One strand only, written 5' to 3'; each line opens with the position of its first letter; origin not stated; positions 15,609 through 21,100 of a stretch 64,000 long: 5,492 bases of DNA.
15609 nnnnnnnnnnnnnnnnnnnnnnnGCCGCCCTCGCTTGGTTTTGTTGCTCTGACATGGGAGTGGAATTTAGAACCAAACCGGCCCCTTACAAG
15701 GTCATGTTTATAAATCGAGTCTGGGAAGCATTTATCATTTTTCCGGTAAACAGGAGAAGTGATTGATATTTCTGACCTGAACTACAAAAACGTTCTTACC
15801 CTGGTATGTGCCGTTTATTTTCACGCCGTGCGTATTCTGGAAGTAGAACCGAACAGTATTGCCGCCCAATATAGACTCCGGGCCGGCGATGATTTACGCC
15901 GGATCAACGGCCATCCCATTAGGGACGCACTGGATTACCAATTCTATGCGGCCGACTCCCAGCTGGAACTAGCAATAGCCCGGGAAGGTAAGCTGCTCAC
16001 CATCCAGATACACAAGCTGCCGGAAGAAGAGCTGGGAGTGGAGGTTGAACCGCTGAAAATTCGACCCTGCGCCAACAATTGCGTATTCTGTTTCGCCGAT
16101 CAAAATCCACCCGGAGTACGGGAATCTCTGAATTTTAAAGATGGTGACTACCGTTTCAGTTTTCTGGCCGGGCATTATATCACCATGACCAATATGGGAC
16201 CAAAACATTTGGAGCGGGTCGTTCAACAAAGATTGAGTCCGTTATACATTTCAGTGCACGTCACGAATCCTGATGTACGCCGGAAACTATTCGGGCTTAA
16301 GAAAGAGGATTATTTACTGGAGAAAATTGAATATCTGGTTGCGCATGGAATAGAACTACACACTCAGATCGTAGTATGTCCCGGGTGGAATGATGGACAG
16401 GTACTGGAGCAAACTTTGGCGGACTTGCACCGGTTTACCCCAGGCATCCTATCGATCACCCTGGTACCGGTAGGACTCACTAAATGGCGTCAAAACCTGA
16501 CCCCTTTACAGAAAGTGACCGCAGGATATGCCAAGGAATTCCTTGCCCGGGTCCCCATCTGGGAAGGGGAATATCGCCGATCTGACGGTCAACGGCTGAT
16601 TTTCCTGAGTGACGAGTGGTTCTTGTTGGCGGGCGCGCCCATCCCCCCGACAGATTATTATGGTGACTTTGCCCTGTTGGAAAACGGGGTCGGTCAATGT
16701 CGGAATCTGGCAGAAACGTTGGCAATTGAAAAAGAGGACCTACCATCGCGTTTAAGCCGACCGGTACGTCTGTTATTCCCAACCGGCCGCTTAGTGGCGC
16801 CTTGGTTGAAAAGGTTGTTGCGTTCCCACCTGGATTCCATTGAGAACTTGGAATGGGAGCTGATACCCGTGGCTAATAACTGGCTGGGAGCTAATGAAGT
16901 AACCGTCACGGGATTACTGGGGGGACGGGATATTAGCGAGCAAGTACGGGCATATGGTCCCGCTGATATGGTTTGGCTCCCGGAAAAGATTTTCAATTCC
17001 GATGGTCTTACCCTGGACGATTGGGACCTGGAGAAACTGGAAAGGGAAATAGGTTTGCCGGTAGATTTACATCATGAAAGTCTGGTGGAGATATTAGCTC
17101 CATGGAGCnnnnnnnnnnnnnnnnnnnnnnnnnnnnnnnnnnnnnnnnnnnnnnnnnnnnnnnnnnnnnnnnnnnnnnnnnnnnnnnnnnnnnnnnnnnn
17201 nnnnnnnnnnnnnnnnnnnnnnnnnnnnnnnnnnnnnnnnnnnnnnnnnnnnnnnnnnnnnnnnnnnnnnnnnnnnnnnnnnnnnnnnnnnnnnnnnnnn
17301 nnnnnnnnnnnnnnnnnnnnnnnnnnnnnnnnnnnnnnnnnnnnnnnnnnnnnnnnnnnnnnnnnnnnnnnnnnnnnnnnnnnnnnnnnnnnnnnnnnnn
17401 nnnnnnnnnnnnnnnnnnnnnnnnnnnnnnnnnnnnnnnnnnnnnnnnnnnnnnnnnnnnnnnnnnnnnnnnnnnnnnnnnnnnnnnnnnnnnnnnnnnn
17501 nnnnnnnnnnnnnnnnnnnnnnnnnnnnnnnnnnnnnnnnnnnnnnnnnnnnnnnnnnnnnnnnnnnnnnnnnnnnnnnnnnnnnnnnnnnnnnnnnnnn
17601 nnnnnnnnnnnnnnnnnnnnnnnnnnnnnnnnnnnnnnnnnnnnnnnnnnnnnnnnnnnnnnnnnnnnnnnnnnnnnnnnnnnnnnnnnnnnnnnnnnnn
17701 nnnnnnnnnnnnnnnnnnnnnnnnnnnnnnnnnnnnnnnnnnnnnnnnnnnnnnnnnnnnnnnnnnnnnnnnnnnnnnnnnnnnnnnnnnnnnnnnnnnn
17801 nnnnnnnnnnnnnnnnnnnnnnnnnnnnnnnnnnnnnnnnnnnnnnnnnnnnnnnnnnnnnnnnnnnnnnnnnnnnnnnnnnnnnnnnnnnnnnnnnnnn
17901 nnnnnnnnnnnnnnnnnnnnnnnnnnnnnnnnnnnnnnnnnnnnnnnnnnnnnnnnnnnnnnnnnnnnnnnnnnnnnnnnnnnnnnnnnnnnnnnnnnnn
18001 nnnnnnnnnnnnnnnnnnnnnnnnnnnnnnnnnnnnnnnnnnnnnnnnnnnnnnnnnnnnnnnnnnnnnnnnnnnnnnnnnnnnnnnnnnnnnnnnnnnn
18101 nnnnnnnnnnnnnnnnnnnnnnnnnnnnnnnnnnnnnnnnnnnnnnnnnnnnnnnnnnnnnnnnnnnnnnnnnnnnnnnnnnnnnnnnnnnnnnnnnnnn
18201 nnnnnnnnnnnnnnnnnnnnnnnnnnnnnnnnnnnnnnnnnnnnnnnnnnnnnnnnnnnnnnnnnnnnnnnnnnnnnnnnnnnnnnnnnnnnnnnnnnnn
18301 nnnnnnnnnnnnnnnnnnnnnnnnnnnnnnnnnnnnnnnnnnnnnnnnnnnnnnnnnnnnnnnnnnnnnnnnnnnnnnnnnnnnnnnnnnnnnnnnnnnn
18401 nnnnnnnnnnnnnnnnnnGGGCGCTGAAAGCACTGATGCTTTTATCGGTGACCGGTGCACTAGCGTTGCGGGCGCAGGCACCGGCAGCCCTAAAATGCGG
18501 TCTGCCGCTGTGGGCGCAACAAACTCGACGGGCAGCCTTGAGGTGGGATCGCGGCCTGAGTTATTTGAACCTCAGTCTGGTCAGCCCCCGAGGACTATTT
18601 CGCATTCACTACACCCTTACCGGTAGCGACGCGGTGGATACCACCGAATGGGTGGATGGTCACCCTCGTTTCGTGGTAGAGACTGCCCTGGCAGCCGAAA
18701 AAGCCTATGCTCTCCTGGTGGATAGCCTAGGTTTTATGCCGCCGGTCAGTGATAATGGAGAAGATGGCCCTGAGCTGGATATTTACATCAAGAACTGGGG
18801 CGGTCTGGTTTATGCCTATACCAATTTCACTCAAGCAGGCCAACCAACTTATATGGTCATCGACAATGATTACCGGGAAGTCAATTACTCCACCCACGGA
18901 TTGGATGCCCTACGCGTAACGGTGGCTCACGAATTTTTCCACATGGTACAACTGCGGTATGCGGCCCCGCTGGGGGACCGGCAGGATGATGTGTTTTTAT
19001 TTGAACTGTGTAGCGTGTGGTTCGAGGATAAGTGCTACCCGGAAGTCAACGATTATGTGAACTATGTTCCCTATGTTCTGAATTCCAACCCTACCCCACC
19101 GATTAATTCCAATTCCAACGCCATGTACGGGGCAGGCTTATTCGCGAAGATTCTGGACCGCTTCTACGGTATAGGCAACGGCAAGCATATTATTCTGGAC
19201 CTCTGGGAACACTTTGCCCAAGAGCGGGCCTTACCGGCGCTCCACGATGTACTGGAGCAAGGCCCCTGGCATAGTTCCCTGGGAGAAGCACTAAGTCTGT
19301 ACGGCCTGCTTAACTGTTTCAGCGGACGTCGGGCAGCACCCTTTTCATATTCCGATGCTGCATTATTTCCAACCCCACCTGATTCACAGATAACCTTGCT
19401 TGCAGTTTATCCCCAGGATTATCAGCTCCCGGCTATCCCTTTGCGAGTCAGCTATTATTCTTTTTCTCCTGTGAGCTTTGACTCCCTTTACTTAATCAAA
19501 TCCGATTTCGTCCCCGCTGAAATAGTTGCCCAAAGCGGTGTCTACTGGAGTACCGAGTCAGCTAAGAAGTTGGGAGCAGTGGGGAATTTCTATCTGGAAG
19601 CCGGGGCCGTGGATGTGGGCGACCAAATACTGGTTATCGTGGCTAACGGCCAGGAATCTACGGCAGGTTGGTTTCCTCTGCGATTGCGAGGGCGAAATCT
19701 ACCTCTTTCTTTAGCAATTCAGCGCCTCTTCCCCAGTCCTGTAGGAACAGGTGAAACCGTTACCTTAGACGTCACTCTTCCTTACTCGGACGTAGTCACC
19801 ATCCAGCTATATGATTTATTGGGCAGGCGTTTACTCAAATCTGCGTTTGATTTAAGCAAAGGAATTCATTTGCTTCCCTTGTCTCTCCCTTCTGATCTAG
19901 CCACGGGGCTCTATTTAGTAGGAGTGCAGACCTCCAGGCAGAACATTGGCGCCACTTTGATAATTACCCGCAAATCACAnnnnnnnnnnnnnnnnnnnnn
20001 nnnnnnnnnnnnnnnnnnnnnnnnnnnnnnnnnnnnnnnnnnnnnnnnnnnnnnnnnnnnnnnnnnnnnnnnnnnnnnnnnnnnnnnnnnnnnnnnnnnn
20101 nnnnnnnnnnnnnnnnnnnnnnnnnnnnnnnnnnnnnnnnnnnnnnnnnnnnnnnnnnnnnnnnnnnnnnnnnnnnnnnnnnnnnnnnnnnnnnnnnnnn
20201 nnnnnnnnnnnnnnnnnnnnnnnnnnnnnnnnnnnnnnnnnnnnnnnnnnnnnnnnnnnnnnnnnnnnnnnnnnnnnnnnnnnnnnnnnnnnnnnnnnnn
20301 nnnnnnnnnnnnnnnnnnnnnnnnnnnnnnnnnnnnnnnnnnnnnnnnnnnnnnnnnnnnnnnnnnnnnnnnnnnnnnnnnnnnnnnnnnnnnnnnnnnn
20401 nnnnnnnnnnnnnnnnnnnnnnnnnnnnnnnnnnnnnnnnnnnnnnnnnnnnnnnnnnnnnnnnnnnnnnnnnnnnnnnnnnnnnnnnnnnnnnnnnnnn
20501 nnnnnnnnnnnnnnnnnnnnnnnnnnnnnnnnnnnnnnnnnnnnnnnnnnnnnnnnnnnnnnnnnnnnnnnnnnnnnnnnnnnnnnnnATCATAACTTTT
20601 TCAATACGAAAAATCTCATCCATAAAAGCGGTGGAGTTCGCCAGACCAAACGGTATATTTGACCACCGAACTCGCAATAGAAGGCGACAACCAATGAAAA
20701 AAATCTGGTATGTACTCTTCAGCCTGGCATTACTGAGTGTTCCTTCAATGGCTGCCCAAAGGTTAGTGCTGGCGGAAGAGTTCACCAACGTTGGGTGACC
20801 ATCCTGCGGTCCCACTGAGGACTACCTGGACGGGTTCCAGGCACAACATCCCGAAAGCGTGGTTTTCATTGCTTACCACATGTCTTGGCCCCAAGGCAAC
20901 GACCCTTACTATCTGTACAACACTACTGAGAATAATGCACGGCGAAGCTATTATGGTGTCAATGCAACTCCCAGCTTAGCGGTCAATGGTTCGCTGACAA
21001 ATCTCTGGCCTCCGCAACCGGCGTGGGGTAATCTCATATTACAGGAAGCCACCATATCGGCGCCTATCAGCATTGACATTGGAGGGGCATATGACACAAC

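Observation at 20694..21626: Candidate secreted selenoprotein: thioredoxin-fold U-x-x-C protein fused to a dockerin, hidden behind an in-frame TGA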

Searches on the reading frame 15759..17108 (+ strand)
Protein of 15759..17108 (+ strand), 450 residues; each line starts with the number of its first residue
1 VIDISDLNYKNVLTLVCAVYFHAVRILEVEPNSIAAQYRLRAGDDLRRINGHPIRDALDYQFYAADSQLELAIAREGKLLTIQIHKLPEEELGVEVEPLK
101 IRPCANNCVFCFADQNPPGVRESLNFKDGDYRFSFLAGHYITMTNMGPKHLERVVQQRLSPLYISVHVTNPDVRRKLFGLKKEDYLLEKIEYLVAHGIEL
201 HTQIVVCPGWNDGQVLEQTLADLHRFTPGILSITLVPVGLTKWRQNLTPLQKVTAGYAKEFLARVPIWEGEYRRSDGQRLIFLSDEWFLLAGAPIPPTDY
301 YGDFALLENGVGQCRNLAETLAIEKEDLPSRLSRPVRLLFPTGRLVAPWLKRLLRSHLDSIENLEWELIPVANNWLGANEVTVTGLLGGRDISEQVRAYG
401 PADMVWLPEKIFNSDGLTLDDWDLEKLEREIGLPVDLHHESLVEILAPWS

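Call 11: search_protein_families(library=pfam, proteins=[window:15759-17108:+], max_evalue=0.00001)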
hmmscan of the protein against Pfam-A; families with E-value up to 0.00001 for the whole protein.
window:15759-17108:+ (450 aa): 4 families
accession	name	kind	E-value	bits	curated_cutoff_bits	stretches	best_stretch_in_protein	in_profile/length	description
PF19238.5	Radical_SAM_2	-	1e-55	188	26.7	1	88-233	3-151/151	Radical SAM-like domain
PF04459.17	DUF512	-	6e-49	166.5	25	1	236-437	1-199/202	Protein of unknown function (DUF512)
PF17820.7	PDZ_6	-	4.4e-07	30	27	1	26-75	2-54/54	PDZ domain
PF04055.27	Radical_SAM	-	1.2e-06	29.2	29.5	0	130-216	77-160/166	Radical SAM superfamily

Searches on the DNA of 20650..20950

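Call 62: search_rna_families(source=window, start=20650, end=20950, threshold=evalue, max_evalue=10)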
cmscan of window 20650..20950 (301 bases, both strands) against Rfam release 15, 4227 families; matches with E-value up to 10: 0.
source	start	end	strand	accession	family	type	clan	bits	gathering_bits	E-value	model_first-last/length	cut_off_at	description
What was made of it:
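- On Bacterial selenoprotein gene: No Rfam model matches (call 62).
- No Rfam family matches the region (call 62).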
